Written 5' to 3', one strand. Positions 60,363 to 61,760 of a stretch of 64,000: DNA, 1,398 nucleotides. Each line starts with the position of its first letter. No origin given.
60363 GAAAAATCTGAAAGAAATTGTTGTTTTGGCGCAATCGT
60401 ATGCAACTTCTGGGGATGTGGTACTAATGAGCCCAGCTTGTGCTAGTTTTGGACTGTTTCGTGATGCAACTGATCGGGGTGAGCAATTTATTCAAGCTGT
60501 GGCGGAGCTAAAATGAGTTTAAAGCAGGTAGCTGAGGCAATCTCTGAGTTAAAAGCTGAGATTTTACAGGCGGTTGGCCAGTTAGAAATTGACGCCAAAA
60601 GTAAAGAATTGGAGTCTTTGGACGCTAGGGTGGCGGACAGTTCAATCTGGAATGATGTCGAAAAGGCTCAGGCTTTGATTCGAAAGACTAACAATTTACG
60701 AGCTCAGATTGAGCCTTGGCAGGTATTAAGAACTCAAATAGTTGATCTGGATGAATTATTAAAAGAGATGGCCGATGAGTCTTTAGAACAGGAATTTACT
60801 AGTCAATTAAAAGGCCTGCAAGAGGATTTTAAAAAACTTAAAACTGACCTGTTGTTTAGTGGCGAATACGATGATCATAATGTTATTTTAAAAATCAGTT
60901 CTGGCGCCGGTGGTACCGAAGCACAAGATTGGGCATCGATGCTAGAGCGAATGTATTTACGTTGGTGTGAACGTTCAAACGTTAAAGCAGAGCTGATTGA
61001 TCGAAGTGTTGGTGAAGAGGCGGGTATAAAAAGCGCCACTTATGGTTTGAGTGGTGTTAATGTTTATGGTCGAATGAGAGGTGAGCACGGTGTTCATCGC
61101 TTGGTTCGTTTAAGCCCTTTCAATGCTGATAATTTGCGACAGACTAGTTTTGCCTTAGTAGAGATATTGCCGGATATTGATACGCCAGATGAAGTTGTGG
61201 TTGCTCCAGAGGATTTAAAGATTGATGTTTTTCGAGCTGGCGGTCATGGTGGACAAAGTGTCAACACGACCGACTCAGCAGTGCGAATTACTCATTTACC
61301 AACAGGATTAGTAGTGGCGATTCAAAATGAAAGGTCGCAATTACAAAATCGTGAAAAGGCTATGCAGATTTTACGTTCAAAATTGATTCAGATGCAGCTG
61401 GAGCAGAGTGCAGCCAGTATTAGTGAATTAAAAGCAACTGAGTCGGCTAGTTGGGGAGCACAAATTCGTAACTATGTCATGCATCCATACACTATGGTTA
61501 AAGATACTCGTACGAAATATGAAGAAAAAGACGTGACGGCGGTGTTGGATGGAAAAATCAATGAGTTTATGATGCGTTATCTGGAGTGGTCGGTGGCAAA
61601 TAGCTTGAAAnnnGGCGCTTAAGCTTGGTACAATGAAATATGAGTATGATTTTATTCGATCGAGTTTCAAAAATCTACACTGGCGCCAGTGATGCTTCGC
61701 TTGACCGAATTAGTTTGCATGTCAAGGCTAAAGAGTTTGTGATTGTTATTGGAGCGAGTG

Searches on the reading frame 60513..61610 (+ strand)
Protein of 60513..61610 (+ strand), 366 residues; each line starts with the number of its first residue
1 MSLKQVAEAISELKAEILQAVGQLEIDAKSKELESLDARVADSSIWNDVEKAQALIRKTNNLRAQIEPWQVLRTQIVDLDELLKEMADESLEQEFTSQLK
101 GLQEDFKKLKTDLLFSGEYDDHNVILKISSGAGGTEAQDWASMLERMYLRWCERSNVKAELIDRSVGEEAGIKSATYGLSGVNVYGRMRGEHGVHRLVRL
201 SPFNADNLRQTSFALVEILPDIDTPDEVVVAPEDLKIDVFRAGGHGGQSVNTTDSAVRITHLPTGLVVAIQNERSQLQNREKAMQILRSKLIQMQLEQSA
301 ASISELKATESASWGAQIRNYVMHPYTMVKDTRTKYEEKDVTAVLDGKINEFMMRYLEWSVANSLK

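Call 13: search_protein_families(library=pfam, proteins=[window:60513-61610:+])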
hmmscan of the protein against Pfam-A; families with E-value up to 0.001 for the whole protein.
window:60513-61610:+ (366 aa): 2 families
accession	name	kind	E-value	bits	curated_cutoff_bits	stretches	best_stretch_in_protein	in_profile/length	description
PF03462.23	PCRF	-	8.7e-49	166.4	24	1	30-216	2-194/194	PCRF domain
PF00472.26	RF-1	-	1.8e-38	131.5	35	1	227-333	4-116/116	RF-1 domain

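Call 14: find_encoding_contigs(protein=window:60513-61610:+, flank=10000, max_places=6)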
Protein window:60513-61610:+ (366 aa): 22 contigs read that carry it; 6 places shown.
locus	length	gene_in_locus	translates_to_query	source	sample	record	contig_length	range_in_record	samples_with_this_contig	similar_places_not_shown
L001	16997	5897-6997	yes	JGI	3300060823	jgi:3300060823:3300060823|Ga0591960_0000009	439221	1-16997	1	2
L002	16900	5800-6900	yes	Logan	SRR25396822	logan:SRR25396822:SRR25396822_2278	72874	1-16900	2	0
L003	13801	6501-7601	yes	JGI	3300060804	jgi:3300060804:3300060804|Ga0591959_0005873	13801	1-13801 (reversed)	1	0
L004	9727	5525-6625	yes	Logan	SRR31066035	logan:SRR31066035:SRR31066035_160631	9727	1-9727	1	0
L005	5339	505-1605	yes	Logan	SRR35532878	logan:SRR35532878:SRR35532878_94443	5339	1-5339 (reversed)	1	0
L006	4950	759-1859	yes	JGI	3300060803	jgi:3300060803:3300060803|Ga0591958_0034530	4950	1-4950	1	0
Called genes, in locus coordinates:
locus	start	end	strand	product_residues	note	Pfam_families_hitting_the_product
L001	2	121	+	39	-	?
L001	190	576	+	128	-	PF02482:Ribosomal_S30AE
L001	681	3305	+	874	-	PF07517:SecA_DEAD, PF01043:SecA_PP_bind, PF21090:P-loop_SecA, PF07516:SecA_SW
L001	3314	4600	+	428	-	PF00675:Peptidase_M16, PF05193:Peptidase_M16_C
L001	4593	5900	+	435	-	PF08245:Mur_ligase_M, PF02875:Mur_ligase_C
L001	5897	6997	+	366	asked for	PF03462:PCRF, PF00472:RF-1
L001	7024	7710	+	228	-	PF00005:ABC_tran, PF02463:SMC_N (faint), PF13304:AAA_21 (weak)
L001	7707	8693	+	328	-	PF18075:FtsX_ECD, PF02687:FtsX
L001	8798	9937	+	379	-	PF05257:CHAP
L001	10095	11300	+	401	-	PF22694:CtpB_N-like (weak), PF00595:PDZ (weak), PF13180:PDZ_2, PF17820:PDZ_6, PF03572:Peptidase_S41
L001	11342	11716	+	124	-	PF00072:Response_reg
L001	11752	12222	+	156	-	PF00075:RNase_H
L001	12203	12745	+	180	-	-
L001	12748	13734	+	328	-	-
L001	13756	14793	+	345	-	PF01933:CofD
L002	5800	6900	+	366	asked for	PF03462:PCRF, PF00472:RF-1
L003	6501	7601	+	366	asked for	PF03462:PCRF, PF00472:RF-1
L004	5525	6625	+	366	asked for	PF03462:PCRF, PF00472:RF-1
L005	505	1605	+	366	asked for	PF03462:PCRF, PF00472:RF-1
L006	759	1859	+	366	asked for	PF03462:PCRF, PF00472:RF-1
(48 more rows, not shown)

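Call 36: search_protein_families(library=ncbifam, proteins=[window:60513-61610:+])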
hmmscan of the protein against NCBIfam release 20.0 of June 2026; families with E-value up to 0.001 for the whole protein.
window:60513-61610:+ (366 aa): 5 families
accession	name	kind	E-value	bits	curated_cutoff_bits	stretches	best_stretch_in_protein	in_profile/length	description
TIGR00020.2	prfB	exception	3.1e-134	447.5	370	1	11-357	2-352/353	peptide chain release factor 2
NF001859.2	PRK00591.1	equivalog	1.2e-73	248.2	400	1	30-356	5-338/347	peptide chain release factor 1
TIGR00019.1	prfA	equivalog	5.2e-73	246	423.25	1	26-353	10-343/361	peptide chain release factor 1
TIGR03072.1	release_prfH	equivalog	8.2e-29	100.6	166.65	1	124-306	1-179/200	peptide chain release factor H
NF006718.0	PRK09256.1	equivalog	2.7e-09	36.9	100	1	225-260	7-42/140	alternative ribosome rescue aminoacyl-tRNA hydrolase ArfB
